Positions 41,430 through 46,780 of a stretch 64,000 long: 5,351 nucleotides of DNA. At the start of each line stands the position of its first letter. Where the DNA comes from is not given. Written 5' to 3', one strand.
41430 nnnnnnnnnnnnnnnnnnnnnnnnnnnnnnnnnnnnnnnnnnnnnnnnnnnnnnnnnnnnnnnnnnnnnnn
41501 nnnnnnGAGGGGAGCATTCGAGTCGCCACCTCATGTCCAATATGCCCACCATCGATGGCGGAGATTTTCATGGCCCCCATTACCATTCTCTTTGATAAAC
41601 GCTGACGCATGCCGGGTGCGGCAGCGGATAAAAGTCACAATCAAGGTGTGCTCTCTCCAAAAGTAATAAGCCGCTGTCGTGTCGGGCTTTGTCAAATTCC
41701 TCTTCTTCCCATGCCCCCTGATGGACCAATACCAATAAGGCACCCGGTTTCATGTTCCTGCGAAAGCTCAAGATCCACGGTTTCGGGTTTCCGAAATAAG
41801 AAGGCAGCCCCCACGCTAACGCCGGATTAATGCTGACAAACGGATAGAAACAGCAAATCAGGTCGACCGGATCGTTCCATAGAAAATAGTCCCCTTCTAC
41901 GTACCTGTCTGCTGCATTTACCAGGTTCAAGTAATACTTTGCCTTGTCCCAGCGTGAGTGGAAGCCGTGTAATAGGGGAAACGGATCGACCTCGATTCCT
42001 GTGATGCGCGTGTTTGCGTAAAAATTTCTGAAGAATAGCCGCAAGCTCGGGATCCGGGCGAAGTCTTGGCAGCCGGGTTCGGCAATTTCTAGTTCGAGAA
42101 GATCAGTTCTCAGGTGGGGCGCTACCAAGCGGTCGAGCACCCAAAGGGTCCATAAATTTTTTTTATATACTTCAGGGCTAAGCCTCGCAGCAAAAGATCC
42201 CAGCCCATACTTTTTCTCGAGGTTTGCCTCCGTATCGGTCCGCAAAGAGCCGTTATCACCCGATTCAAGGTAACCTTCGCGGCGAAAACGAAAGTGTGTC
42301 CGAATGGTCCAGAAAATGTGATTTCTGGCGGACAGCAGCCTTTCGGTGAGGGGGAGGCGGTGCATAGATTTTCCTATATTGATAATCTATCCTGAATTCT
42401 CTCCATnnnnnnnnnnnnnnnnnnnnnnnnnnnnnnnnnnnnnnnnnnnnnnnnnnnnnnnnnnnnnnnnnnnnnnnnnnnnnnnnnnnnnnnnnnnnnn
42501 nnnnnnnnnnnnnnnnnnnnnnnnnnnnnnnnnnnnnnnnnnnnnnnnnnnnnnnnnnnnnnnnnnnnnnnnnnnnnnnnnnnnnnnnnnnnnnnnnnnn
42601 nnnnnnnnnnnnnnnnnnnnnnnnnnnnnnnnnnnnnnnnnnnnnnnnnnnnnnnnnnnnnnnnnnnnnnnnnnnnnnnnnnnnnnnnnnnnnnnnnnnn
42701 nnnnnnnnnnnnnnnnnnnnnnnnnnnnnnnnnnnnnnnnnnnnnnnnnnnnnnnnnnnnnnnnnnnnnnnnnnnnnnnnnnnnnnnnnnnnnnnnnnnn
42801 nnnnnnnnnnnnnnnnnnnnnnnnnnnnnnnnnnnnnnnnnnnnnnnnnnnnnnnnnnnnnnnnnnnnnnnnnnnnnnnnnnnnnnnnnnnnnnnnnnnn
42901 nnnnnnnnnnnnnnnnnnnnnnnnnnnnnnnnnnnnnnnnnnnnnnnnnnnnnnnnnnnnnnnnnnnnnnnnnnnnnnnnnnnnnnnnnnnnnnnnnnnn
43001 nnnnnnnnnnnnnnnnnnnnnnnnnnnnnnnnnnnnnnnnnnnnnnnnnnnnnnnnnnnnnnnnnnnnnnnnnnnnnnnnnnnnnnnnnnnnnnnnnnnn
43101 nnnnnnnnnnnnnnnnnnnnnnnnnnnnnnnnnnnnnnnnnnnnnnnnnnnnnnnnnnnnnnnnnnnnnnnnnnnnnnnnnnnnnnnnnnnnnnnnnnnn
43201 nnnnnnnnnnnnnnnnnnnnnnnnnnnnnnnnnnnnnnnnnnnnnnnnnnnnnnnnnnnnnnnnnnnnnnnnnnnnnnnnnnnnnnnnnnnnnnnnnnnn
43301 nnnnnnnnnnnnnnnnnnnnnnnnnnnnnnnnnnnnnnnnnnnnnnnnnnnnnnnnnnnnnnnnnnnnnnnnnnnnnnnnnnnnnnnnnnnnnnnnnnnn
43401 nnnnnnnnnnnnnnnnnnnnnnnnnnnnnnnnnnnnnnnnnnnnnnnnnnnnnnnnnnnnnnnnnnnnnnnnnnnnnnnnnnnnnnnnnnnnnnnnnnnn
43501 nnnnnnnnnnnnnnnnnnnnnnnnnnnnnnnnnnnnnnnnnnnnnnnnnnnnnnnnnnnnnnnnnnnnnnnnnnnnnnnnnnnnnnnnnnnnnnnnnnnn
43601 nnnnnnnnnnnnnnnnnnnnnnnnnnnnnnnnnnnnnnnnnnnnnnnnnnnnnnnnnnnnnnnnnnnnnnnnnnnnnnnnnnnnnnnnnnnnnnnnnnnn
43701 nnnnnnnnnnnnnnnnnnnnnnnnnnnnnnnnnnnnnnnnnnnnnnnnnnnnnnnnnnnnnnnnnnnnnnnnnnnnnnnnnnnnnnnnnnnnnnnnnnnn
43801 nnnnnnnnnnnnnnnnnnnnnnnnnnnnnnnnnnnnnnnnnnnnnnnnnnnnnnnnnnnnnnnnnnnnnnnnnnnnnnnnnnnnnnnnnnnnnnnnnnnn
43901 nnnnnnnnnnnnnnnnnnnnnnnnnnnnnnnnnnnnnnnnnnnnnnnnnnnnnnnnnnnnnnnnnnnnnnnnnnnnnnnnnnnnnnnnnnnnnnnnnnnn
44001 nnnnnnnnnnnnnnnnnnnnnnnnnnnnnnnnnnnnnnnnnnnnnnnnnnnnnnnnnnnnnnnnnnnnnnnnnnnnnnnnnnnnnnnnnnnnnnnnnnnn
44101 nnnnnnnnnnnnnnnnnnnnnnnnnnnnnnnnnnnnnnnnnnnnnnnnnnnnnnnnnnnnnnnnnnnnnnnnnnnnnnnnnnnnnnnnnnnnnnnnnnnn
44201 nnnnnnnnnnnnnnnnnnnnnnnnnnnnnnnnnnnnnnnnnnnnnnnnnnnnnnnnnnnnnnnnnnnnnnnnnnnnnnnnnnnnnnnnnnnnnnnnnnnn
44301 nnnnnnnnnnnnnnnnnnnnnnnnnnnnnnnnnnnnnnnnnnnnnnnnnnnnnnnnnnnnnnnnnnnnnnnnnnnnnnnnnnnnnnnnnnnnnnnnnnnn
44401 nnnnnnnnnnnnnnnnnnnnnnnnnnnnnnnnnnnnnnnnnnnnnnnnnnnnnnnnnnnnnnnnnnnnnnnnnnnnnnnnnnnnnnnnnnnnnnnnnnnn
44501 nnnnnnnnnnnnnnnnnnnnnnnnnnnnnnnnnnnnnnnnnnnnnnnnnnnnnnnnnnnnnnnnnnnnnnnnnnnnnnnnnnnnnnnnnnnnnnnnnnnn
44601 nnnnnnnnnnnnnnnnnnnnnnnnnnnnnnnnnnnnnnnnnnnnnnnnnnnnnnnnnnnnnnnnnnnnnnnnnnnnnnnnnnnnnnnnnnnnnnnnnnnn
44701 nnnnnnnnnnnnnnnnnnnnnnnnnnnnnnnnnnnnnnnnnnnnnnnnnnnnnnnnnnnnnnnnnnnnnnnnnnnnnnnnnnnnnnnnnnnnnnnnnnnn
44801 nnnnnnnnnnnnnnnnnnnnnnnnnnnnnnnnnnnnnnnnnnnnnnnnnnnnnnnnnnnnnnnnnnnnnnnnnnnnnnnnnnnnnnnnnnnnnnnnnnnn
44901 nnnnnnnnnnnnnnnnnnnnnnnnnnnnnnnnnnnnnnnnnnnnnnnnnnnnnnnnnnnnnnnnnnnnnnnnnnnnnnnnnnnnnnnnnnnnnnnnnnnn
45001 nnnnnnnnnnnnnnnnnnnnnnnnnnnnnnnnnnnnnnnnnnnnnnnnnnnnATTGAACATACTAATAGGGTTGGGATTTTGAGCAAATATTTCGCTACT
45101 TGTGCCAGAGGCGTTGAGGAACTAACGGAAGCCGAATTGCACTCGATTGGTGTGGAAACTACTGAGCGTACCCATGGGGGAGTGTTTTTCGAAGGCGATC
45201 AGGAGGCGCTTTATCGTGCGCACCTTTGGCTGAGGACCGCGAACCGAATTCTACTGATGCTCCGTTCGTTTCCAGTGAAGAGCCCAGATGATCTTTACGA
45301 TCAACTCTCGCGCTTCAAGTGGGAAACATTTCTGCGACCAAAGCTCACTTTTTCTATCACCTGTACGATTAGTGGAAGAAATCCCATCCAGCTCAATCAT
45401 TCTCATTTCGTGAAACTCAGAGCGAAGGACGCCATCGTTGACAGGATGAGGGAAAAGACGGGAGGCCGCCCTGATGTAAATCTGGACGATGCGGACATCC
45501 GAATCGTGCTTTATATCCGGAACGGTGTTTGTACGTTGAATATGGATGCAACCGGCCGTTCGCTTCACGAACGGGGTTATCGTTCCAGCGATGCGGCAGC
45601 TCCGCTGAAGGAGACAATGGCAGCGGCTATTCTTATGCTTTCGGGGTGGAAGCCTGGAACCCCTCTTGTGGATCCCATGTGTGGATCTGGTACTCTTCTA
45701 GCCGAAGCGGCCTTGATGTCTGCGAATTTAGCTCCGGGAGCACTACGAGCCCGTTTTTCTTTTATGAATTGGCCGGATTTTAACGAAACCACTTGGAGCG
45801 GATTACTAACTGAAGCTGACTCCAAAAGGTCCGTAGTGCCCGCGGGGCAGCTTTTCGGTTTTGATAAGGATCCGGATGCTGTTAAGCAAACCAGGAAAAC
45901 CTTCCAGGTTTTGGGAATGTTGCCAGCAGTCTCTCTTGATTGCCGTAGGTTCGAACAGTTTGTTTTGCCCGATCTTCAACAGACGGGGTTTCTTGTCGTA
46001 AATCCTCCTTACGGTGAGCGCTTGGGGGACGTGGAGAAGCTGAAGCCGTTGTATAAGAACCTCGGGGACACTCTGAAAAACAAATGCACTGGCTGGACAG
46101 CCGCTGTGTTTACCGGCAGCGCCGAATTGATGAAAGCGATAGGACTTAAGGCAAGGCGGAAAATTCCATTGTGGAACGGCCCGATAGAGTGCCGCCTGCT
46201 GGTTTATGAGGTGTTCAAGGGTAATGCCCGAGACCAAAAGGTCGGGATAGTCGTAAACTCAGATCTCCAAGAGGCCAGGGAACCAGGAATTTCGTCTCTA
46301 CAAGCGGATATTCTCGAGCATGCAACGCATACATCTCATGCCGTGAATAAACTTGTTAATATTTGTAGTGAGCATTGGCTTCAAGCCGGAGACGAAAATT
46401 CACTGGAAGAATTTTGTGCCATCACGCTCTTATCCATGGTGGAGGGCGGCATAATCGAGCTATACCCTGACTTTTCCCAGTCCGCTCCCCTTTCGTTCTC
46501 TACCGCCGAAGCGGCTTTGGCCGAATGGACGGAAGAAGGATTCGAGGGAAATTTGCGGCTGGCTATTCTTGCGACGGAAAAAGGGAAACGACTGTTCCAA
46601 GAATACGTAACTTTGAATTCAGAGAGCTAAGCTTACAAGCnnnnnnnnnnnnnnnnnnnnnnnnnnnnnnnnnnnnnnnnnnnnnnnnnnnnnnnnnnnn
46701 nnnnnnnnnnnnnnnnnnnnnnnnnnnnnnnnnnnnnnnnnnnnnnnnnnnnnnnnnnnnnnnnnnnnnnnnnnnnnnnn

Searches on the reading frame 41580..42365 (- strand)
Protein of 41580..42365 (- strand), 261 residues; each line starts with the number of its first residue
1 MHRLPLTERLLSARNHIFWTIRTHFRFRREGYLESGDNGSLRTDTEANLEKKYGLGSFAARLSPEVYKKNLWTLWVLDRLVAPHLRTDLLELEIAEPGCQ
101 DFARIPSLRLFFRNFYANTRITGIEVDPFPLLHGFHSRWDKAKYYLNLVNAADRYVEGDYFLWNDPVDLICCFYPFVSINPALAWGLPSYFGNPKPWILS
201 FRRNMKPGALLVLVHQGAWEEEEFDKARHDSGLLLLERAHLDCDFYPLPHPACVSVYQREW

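Call 3: search_protein_families(library=pfam, proteins=[window:41580-42365:-], max_evalue=0.01)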
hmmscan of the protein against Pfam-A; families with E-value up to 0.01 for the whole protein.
window:41580-42365:- (261 aa): 0 families

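Call 4: search_protein_families(library=ncbifam, proteins=[window:41580-42365:-], max_evalue=0.01)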
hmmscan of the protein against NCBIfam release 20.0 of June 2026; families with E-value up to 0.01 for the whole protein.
window:41580-42365:- (261 aa): 0 families
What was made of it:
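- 41580..42365 (-): First gene of the operon: 261-aa protein with no Pfam or NCBIfam match and a class I SAM-methyltransferase fold. Calls 3 and 4 (no family).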

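Call 35: find_homologous_proteins(query=window:41580-42365:-)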
Query window:41580-42365:- (261 aa): 75 proteins with E <= 0.001 among 939 candidates.
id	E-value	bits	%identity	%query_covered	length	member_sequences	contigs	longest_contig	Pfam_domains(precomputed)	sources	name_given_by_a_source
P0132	2.5e-182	623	100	100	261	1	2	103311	-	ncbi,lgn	-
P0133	2.2e-110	386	63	100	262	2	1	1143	-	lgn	-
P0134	7.2e-109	382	62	100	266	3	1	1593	-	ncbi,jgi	jgi:hypothetical protein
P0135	2.9e-106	373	63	98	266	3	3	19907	-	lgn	-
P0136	1.4e-105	371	61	100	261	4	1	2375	-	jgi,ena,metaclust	metaclust:\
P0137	2.3e-105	370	62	100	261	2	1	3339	-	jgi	jgi:hypothetical protein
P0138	2.2e-103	364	62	100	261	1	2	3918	-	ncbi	-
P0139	2.6e-100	353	59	98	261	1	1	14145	-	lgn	-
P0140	3.6e-98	346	58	99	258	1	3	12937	-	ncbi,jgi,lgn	ncbi:MAG TPA: hypothetical protein VIH99_00255 [Bdellovibrionota bacterium]|jgi:hypothetical protein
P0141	6.1e-97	342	57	100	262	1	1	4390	-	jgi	-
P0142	9.7e-97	342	57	98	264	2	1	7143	-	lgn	-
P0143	2.9e-96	340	57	100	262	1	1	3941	-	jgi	jgi:hypothetical protein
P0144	2.4e-95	337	58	98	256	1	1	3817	-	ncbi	-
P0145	3.9e-95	336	57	98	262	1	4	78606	-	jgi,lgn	jgi:hypothetical protein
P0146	5.7e-95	336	55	100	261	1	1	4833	-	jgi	jgi:hypothetical protein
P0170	3.6e-76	274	50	97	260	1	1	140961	-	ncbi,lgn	-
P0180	3.6e-69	251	45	95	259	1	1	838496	-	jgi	jgi:hypothetical protein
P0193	1.6e-57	213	42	98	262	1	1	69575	-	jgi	jgi:hypothetical protein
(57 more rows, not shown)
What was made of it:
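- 41580..42365 (-): 75 homologues; the few that carry a taxon label are Bdellovibrionota, plus one 'Proteobacteria' (call 35).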

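Call 36: find_encoding_contigs(protein=P0145, flank=4000, max_places=1)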
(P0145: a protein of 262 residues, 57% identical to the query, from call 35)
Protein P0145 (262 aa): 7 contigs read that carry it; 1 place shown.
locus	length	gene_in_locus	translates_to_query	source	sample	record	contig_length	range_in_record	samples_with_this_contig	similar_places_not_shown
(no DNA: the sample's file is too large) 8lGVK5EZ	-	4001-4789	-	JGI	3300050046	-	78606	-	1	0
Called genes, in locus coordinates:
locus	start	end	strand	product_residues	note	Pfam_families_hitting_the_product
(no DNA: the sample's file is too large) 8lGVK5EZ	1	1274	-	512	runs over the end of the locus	PF22020:RlmL_1st, PF02926:THUMP, PF01170:UPF0020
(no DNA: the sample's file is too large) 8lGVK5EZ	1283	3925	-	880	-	PF00501:AMP-binding, PF13193:AMP-binding_C (weak), PF00550:PP-binding, PF01553:Acyltransferase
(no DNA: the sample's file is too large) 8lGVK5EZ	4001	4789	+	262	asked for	-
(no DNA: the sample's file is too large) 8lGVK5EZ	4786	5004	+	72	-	-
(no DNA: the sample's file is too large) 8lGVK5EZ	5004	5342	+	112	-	PF01035:DNA_binding_1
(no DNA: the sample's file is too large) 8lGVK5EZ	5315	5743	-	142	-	-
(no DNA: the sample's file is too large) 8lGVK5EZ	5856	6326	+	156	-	-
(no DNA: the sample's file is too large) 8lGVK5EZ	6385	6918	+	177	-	-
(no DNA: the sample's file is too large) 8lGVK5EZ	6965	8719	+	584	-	PF07973:tRNA_SAD, PF00587:tRNA-synt_2b, PF03129:HGTP_anticodon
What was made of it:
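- a 72-aa ORF plus ATL (P0145 contig, call 36);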

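Call 37: find_encoding_contigs(protein=P0170, flank=4000, max_places=1)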
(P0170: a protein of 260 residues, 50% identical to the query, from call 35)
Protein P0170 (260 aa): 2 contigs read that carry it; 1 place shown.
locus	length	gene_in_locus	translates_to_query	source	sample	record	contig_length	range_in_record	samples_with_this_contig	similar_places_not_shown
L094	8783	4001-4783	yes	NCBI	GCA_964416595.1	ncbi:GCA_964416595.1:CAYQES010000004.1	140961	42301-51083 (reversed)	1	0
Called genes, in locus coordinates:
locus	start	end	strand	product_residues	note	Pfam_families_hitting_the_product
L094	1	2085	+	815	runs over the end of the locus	PF16313:DUF4953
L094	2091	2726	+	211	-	PF07264:EI24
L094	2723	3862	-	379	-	PF22020:RlmL_1st, PF02926:THUMP, PF01170:UPF0020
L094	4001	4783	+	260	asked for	-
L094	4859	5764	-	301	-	PF01844:HNH (weak)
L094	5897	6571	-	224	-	PF00775:Dioxygenase_C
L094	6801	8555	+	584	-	PF07973:tRNA_SAD, PF00587:tRNA-synt_2b, PF03129:HGTP_anticodon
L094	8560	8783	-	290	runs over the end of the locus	-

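Call 38: find_encoding_contigs(protein=P0180, flank=4000, max_places=1)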
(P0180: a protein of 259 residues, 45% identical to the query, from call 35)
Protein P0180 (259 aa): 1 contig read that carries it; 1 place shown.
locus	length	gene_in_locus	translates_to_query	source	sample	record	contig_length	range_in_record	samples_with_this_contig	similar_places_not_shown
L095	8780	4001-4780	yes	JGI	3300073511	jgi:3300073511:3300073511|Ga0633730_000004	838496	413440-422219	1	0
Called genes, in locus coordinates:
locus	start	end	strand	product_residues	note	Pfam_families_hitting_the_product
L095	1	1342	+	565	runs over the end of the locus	PF00282:Pyridoxal_deC, PF00266:Aminotran_5 (weak)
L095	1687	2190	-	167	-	PF12732:YtxH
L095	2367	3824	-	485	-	PF00270:DEAD, PF04851:ResIII, PF00271:Helicase_C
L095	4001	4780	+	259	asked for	-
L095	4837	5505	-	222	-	-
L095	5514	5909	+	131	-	PF06794:UPF0270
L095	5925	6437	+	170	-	PF00583:Acetyltransf_1 (weak), PF13302:Acetyltransf_3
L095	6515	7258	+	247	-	PF00691:OmpA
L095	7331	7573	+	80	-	-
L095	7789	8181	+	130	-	-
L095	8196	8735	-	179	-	PF06041:DUF924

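Call 39: find_encoding_contigs(protein=P0193, flank=4000, max_places=1)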
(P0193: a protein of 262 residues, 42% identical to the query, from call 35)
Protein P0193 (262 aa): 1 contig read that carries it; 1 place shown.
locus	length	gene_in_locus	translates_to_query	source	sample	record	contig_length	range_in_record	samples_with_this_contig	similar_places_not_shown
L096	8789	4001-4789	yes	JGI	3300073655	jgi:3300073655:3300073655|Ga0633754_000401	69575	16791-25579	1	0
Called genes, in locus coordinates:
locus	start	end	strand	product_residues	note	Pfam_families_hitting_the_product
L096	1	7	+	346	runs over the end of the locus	-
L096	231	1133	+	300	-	PF00226:DnaJ, PF01556:DnaJ_C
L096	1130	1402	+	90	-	PF13591:MerR_2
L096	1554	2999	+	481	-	-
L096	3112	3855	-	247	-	PF01643:Acyl-ACP_TE, PF20791:Acyl-ACP_TE_C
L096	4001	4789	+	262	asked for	-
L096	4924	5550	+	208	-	PF03942:DTW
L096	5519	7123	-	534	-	PF00005:ABC_tran, PF02463:SMC_N (faint), PF13304:AAA_21 (faint), PF12848:ABC_tran_Xtn, PF00005:ABC_tran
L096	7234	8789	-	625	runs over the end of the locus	-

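Call 47: predict_structure(alignment_id=A4)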
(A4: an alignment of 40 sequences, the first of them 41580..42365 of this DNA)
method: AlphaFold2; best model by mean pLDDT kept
length: 261 residues; sequences in the alignment: 40
mean_pLDDT: 95.1   pTM: 0.91
mean pLDDT of the five models: 95.1, 95.1, 94.0, 92.7, 90.3
residues with pLDDT >= 90: 241; 70-90: 18; 50-70: 1; < 50: 1
segments of 3 or more residues with pLDDT < 50: none
pLDDT, mean of each block of 10 residues (from residue 1): 84 95 93 90 96 97 97 98 94 97 98 95 97 96 96 96 98 92 93 96 98 95 94 97 93 97 88
secondary structure, 60 per line:
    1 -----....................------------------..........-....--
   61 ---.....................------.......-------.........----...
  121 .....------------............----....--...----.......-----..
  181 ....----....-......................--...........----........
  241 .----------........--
elements in order: H6-25 H44-53 H55-58 H64-84 E91-97 H105-113 E118-125 H138-149 E154-157 E167-173 H179-184 H189-192 H194-204 E205-215 H218-228 E233-241 E252-259
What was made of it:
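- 41580..42365 (-): AF2 pLDDT 95.1 (call 47).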

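Call 49: fold_search(model_id=the predicted structure, library=pdb)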
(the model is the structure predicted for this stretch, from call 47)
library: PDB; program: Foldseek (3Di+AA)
matches with E <= 10: 1678; with E <= 0.001: 596
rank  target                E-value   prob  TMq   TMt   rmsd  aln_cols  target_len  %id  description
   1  2f8l                  2.9e-10  1.00  0.51  0.43   7.8       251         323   13  Crystal structure of a putative class i s-adenosylmethionine-dependent methyltransferase (lmo1582) from listeria monocyt (released 2006-01-17)
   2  1wy7_C                7.0e-10  1.00  0.52  0.65   6.7       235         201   13  crystal structure of a putative RNA methyltransferase PH1948 from Pyrococcus horikoshii (released 2005-12-13)
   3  1wy7_D                9.5e-10  1.00  0.52  0.64   6.4       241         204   14  crystal structure of a putative RNA methyltransferase PH1948 from Pyrococcus horikoshii (released 2005-12-13)
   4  1wy7_B                1.5e-09  1.00  0.52  0.66  11.8       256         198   12  crystal structure of a putative RNA methyltransferase PH1948 from Pyrococcus horikoshii (released 2005-12-13)
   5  6f5z_A                3.7e-09  1.00  0.49  0.56   9.4       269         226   14  Complex between the Haloferax volcanii Trm112 methyltransferase activator and the Hvo_0019 putative methyltransferase (released 2018-07-11)
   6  6zxw_G                4.1e-09  1.00  0.45  0.37   4.6       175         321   14  Structure of Archaeoglobus fulgidus Trm11-Trm112 m2G10 tRNA methyltransferase complex bound to sinefungin (released 2020-09-23)
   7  7ux8_A                4.1e-09  1.00  0.46  0.34  12.7       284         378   16  Crystal structure of MfnG, an L- and D-tyrosine O-methyltransferase from the marformycin biosynthesis pathway of Strep (released 2022-09-28)
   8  2b3t_A                6.3e-09  1.00  0.47  0.45  15.3       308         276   12  Structure of complex between E. coli translation termination factor RF1 and the PrmC methyltransferase (released 2006-01-24)
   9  1wy7_A                7.6e-09  1.00  0.52  0.67   6.9       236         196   14  crystal structure of a putative RNA methyltransferase PH1948 from Pyrococcus horikoshii (released 2005-12-13)
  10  7ux8_B                7.6e-09  1.00  0.44  0.34  13.1       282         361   15  Crystal structure of MfnG, an L- and D-tyrosine O-methyltransferase from the marformycin biosynthesis pathway of Strep (released 2022-09-28)
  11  6zxv_B                9.8e-09  1.00  0.44  0.36   4.8       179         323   15  Structure of Archaeoglobus fulgidus Trm11 m2G10 tRNA methyltransferase enzyme bound to sinefungin (released 2020-09-23)
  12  4qdj                  9.8e-09  1.00  0.51  0.62  11.0       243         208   14  Crystal structure of magnesium protoporphyrin IX methyltransferase (ChlM) from Synechocystis PCC 6803 with bound SAM (released 2014-08-06)
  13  6g4w_q                1.0e-08  1.00  0.52  0.68   7.5       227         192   12  Cryo-EM structure of a late human pre-40S ribosomal subunit - State A (released 2018-06-06)
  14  7ux6_A                1.1e-08  1.00  0.51  0.39  10.3       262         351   15  Crystal structure of MfnG, an L- and D-tyrosine O-methyltransferase from the marformycin biosynthesis pathway of Strep (released 2022-10-12)
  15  5f8c_B                1.1e-08  1.00  0.44  0.33  12.7       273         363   13  Rv2258c-unbound (released 2016-06-29)
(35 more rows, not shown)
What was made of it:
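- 41580..42365 (-): Foldseek top hits are all class I methyltransferases, E about 1e-10 to 1e-7, TM about 0.5 (call 49).
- The fold resembles nucleic-acid and protein amino-methyltransferases (call 49).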

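Call 56: find_related_loci(query=A4, collection=metagenome_contigs, flank=3000)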
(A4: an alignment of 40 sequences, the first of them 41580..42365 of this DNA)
Query A4 (261 aa) in metagenome_contigs; peptide patterns used: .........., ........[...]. (x = any residue, [..] = any of these).
88 stretches matched a pattern; 14 encode a relative of the query (tblastn E <= 1e-3); 14 distinct loci.
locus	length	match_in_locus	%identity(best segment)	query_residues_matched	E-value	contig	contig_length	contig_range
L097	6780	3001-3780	61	1-260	8e-107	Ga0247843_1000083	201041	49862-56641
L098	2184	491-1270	61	1-260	4e-112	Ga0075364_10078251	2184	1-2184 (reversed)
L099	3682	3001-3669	59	6-228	5e-89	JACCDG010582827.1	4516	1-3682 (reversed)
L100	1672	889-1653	54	6-259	3e-93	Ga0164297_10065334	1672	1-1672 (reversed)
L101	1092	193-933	54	1-259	8e-95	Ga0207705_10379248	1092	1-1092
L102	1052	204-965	51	8-259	4e-91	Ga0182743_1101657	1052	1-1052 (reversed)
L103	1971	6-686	47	34-259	5e-73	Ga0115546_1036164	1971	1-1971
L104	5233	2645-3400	41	4-257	3e-64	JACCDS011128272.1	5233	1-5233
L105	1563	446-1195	38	8-259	5e-60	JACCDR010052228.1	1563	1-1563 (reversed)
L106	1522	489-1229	38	16-259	5e-58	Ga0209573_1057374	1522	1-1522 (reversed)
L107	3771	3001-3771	42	8-251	2e-54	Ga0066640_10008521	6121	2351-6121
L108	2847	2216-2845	45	1-201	3e-50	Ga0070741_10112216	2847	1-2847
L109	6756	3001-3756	45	8-258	9e-74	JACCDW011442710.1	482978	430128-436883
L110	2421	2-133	55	146-189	1e-11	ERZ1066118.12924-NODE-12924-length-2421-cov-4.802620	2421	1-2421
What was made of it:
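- Tried and rejected: A second metagenome scan, with the methyltransferase-fold family, gave only 14 loci, many of them too short to show neighbours (call 56).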

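Call 62: search_protein_families(library=padloc, proteins=[window:41580-42365:-], max_evalue=0.01)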
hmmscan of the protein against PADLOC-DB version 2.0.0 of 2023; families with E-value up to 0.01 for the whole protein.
window:41580-42365:- (261 aa): 0 families

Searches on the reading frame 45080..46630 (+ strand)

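Call 44: search_protein_families(library=pfam, proteins=[window:45080-46630:+], max_evalue=0.00001)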
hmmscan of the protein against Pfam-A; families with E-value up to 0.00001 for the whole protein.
window:45080-46630:+ (516 aa): 3 families
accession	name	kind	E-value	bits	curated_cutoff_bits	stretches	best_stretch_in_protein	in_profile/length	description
PF01170.24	UPF0020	-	3.2e-47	161.2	22.3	1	165-373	1-195/197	RMKL-like, methyltransferase domain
PF22020.1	RlmL_1st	-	5.9e-21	74.6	27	1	3-58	1-55/55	RlmL ferredoxin-like domain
PF02926.22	THUMP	-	5.2e-17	62.5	20.6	1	67-154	2-82/84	THUMP domain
